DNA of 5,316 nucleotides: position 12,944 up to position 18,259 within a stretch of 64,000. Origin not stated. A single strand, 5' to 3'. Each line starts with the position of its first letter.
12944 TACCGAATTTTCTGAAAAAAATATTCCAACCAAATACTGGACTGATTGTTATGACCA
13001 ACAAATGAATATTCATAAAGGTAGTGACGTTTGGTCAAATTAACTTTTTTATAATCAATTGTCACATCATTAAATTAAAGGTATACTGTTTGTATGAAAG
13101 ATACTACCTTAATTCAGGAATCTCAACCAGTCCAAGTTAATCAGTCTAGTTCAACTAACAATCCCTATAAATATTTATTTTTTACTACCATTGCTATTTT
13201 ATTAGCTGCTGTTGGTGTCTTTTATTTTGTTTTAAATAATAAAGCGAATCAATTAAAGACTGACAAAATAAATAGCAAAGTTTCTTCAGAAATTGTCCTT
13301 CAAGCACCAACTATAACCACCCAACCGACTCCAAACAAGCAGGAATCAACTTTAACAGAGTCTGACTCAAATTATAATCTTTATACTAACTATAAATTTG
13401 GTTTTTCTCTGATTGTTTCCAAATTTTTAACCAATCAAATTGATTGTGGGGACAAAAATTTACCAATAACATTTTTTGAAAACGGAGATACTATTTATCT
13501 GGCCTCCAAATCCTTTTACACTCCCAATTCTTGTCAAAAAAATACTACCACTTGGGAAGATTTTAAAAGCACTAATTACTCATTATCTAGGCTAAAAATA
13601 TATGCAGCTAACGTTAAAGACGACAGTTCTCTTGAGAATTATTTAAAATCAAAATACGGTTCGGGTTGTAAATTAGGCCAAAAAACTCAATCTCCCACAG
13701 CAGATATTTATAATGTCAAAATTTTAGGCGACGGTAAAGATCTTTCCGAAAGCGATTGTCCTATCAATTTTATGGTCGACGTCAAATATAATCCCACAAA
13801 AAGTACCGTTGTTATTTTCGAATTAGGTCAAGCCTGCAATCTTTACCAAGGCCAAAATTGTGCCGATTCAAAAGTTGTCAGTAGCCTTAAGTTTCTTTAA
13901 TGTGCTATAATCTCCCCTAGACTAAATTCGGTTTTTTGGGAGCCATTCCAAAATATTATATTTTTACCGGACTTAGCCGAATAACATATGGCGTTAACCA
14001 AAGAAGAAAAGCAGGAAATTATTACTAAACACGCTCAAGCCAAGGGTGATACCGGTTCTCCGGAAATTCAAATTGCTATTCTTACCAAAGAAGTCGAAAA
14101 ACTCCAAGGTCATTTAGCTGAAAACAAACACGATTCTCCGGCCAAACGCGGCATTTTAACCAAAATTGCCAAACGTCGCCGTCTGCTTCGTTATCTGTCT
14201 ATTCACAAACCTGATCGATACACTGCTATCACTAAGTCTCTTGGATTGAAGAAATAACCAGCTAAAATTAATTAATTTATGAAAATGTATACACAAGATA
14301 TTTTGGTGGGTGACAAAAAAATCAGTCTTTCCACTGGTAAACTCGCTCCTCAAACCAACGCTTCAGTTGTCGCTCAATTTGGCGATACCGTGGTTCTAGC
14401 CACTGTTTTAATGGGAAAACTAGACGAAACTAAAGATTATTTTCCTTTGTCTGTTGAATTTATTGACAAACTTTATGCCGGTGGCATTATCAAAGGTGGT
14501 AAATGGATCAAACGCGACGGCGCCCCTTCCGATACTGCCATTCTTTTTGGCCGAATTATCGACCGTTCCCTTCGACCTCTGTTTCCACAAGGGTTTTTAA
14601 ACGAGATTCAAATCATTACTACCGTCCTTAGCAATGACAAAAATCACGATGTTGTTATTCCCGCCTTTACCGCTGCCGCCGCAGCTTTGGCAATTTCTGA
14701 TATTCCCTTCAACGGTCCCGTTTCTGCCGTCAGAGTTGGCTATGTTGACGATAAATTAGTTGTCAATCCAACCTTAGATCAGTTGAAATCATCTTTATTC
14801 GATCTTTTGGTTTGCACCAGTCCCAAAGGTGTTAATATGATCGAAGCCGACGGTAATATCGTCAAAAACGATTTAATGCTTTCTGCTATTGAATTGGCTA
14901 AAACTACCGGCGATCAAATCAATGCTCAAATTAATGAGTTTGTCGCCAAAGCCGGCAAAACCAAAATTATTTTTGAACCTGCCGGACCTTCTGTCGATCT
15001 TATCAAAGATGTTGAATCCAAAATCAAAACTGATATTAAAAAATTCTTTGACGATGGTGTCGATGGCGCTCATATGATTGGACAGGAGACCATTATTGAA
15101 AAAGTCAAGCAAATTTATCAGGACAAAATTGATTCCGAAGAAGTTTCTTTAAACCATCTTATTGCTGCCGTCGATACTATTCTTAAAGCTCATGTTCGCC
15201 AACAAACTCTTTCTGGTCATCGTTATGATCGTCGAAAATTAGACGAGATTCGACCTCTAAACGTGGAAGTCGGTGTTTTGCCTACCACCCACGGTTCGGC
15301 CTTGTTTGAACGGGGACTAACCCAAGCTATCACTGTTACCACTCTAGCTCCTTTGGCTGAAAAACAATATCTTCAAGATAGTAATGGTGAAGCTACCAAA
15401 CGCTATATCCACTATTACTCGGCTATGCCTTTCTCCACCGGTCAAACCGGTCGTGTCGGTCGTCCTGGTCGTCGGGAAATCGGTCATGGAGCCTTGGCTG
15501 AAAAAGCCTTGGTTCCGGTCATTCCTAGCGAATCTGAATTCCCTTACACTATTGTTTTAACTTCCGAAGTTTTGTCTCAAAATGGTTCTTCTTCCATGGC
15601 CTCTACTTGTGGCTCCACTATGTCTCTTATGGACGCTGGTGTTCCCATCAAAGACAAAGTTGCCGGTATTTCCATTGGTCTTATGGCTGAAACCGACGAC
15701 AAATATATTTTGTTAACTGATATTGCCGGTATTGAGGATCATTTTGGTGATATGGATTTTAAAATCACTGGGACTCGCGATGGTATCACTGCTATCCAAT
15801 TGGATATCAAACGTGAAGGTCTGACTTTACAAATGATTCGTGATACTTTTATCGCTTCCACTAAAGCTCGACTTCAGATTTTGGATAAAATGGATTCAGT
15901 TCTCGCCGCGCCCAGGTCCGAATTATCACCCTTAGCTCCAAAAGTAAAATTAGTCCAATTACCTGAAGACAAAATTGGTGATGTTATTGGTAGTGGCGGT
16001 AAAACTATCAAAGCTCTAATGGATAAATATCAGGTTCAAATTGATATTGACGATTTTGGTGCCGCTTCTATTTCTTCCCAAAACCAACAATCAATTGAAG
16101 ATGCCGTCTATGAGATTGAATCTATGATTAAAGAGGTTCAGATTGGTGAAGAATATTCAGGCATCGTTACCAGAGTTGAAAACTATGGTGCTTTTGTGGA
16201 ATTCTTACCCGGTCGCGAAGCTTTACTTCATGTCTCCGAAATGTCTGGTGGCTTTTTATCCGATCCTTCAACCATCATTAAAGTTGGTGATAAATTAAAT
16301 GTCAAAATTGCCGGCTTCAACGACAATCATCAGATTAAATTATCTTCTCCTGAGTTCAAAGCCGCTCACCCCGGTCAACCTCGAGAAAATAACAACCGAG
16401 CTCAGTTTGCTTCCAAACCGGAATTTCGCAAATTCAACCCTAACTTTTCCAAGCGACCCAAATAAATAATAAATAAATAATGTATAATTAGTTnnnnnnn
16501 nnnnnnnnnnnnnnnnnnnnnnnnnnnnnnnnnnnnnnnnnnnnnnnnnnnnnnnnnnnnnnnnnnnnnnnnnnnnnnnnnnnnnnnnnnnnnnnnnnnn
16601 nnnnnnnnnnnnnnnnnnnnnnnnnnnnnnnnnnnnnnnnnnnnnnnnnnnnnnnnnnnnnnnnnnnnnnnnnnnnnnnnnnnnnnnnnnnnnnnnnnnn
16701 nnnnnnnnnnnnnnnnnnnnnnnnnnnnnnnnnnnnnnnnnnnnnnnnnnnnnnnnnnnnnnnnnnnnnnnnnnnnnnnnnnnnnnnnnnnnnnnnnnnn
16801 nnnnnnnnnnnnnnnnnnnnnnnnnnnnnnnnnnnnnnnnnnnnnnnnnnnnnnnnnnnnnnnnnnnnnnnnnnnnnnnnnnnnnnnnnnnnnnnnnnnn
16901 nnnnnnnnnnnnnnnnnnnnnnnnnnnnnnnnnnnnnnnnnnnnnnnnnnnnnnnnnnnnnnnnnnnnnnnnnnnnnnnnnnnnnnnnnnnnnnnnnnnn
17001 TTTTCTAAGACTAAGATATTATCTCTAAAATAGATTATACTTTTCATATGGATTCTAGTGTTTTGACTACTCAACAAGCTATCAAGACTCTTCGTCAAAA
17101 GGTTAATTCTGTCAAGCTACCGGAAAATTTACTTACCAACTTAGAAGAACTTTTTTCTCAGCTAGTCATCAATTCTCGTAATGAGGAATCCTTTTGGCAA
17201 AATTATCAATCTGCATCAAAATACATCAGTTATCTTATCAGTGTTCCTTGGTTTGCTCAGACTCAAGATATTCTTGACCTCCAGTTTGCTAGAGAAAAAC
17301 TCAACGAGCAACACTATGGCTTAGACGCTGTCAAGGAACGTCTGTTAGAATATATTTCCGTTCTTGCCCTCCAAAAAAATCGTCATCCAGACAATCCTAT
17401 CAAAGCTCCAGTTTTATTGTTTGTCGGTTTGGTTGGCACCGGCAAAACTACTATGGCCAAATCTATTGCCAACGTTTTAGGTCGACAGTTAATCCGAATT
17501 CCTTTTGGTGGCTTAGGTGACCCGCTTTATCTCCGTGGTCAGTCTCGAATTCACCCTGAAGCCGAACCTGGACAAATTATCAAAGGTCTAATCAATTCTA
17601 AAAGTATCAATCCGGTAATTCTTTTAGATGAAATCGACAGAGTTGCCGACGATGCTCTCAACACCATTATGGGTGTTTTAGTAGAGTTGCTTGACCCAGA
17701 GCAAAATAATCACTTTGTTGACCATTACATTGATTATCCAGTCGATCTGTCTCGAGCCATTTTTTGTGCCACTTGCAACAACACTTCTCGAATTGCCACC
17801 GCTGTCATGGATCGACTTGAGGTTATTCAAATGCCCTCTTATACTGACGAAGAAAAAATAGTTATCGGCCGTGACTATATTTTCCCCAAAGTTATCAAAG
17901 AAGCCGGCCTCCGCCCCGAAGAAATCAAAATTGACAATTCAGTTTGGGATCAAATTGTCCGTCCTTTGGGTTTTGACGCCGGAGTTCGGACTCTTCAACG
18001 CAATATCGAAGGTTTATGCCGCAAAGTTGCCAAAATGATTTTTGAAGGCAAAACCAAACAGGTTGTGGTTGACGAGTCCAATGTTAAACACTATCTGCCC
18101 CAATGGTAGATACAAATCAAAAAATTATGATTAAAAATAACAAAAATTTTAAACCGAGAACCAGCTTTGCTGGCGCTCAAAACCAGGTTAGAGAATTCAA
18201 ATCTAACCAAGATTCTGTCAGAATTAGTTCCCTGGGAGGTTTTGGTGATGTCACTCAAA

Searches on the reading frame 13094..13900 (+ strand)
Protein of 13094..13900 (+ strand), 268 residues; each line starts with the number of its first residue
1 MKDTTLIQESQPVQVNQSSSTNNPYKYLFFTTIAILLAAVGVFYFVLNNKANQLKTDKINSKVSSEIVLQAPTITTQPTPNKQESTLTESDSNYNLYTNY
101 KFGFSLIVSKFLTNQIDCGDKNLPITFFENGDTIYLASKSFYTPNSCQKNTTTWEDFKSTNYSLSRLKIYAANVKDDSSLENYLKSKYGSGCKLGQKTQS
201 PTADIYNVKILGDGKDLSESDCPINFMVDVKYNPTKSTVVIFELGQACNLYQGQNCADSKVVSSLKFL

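Call 28: search_protein_families(library=pfam, proteins=[window:13094-13900:+])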
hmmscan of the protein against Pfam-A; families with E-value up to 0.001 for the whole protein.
window:13094-13900:+ (268 aa): 0 families

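Call 90: search_protein_families(library=pfam, proteins=[window:13094-13900:+], max_evalue=0.05)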
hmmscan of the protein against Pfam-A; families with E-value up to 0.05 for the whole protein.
window:13094-13900:+ (268 aa): 2 families
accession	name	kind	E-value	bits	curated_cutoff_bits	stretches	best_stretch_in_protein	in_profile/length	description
PF09911.14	DUF2140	-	0.013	15.5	34.3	1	23-69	1-47/187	Uncharacterized protein conserved in bacteria (DUF2140)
PF00654.25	Voltage_CLC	-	0.028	14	24.8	1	9-59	145-195/346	Voltage gated chloride channel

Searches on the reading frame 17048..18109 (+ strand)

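Call 28: search_protein_families(library=pfam, proteins=[window:17048-18109:+])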
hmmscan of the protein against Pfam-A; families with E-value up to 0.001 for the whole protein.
window:17048-18109:+ (353 aa): 5 families
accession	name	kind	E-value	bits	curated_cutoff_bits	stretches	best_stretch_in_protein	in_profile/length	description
PF00004.35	AAA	-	1.3e-16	61.7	21.2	1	123-261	1-127/131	ATPase family associated with various cellular activities (AAA)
PF22667.2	Lon_lid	-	4.6e-13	49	27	1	284-338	1-56/57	Lon protease AAA+ ATPase lid domain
PF07728.20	AAA_5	-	2.2e-06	28.2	22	0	123-211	2-90/139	AAA domain (dynein-related subfamily)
PF13401.12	AAA_22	-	4.6e-05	24.2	27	0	121-207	6-104/130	AAA domain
PF07724.20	AAA_2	-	0.00053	20.5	27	0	123-216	6-100/166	AAA domain (Cdc48 subfamily)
